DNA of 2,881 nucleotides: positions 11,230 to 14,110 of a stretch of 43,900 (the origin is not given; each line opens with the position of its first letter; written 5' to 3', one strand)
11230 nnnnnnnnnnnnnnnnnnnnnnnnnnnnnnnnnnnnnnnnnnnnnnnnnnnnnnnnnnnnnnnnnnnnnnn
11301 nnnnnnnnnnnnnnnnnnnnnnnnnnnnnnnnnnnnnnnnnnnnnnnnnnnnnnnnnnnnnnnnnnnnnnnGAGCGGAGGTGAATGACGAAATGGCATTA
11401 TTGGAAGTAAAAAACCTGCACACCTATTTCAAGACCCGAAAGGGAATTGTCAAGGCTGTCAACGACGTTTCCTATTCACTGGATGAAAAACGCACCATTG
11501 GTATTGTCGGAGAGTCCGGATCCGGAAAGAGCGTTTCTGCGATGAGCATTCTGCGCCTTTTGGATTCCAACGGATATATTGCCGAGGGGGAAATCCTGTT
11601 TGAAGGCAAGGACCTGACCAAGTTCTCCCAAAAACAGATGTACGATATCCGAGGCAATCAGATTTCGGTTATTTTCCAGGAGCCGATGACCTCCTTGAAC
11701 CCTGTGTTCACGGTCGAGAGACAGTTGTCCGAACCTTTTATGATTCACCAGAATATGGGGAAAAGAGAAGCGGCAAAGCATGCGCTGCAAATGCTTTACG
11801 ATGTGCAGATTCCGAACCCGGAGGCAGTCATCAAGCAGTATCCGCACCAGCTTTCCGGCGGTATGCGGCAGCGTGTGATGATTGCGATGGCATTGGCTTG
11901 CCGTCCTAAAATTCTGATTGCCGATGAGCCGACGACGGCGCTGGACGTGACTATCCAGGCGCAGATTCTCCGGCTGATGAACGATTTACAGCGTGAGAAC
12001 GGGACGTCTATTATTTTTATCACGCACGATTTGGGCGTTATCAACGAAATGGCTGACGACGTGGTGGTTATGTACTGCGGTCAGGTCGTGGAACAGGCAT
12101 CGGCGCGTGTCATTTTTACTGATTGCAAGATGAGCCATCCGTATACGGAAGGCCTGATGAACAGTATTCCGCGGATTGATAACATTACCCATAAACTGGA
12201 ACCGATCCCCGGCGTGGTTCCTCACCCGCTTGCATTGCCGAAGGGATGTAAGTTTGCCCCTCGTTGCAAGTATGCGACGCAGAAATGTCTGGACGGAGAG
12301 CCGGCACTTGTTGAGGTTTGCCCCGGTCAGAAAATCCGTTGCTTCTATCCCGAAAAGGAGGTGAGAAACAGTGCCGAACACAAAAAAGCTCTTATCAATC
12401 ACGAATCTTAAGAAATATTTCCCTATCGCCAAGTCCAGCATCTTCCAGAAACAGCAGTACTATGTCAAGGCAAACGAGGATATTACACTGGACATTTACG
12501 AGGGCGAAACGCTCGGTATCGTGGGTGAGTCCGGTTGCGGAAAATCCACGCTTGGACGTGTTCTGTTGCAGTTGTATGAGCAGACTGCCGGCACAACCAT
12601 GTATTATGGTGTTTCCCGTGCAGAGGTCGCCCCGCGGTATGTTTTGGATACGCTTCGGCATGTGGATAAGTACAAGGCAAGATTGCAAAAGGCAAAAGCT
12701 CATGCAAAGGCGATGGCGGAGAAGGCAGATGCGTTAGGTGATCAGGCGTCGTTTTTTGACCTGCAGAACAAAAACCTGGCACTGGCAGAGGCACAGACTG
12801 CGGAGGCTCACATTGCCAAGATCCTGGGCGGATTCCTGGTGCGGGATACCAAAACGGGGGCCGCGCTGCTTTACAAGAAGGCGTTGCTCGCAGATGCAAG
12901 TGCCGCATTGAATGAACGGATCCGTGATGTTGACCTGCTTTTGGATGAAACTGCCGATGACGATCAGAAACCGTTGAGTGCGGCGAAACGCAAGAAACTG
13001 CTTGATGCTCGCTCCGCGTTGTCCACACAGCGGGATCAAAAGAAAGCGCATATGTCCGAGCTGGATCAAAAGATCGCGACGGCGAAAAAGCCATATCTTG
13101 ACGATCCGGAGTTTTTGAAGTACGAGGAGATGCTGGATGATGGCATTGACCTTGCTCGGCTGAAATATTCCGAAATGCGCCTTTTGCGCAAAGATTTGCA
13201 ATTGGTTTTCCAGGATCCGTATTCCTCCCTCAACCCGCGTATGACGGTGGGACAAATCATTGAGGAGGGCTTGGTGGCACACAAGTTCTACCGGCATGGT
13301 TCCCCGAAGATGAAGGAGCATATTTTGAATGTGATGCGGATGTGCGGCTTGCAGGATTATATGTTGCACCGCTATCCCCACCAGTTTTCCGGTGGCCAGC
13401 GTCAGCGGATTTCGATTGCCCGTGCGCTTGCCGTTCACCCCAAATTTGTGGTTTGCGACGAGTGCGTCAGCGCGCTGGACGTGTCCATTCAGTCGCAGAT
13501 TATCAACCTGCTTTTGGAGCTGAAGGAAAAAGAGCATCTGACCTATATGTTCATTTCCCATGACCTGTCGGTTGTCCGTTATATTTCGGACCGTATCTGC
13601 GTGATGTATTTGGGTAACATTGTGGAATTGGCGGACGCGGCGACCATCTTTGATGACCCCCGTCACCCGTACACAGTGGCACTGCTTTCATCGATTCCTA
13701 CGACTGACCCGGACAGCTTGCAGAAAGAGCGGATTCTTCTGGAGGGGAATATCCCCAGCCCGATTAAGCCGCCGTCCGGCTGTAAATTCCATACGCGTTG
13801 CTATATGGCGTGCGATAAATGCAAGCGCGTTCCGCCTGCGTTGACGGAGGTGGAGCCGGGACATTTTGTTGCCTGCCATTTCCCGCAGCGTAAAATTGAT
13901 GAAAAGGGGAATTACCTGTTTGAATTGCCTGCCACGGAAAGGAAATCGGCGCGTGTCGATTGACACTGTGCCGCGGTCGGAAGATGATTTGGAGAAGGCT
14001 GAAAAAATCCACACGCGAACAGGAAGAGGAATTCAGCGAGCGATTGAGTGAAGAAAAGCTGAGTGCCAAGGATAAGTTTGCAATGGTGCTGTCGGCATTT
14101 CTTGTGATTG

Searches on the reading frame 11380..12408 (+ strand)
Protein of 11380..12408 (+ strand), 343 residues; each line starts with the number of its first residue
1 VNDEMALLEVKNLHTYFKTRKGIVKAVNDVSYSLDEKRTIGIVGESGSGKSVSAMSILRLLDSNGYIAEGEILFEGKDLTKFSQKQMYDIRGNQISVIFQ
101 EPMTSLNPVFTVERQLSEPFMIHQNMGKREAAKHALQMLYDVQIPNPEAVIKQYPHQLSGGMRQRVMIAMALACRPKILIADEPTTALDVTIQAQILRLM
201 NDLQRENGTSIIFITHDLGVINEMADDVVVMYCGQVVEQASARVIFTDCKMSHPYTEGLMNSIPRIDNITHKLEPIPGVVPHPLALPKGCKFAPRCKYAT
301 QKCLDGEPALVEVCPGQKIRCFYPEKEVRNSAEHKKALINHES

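Call 8: search_protein_families(library=pfam, proteins=[window:11380-12408:+], max_evalue=0.001)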
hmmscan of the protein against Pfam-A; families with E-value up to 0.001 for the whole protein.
window:11380-12408:+ (343 aa): 5 families
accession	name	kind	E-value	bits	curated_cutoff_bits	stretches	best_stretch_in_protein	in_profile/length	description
PF00005.33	ABC_tran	-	3.4e-30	105.8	25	1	27-186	1-137/137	ABC transporter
PF08352.17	oligo_HPY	-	4.1e-19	69.2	27.1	1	237-303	1-65/65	Oligopeptide/dipeptide transporter, C-terminal region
PF13304.12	AAA_21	-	1.9e-09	38.5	27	1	152-222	232-304/304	AAA domain, putative AbiEii toxin, Type IV TA system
PF02463.25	SMC_N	-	1.5e-05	25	40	1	37-232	24-212/220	RecF/RecN/SMC N terminal domain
PF13401.12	AAA_22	-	0.00095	19.9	27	0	37-214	5-121/130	AAA domain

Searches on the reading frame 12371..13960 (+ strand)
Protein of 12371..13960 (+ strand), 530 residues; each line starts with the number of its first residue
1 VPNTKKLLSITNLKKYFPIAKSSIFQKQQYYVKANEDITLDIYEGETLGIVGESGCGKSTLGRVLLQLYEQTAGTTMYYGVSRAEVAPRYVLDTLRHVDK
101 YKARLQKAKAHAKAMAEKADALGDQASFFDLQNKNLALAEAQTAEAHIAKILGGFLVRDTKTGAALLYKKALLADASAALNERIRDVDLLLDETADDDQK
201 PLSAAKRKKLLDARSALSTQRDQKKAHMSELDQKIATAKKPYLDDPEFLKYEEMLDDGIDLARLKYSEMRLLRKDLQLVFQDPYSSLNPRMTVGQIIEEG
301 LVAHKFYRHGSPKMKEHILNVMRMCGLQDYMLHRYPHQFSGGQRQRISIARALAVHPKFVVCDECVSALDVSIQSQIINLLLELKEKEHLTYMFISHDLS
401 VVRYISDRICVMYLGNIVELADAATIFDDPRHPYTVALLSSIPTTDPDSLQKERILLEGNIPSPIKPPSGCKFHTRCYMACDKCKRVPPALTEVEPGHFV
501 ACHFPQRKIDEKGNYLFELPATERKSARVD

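Call 8: search_protein_families(library=pfam, proteins=[window:12371-13960:+], max_evalue=0.001)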
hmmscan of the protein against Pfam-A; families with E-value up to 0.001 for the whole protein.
window:12371-13960:+ (530 aa): 3 families
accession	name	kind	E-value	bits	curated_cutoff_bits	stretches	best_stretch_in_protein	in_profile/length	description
PF00005.33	ABC_tran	-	2.1e-28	100.1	25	2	259-366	47-136/137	ABC transporter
PF08352.17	oligo_HPY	-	1.8e-18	67.1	27.1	1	418-484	1-65/65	Oligopeptide/dipeptide transporter, C-terminal region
PF02463.25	SMC_N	-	0.00037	20.4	40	0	124-403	99-203/220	RecF/RecN/SMC N terminal domain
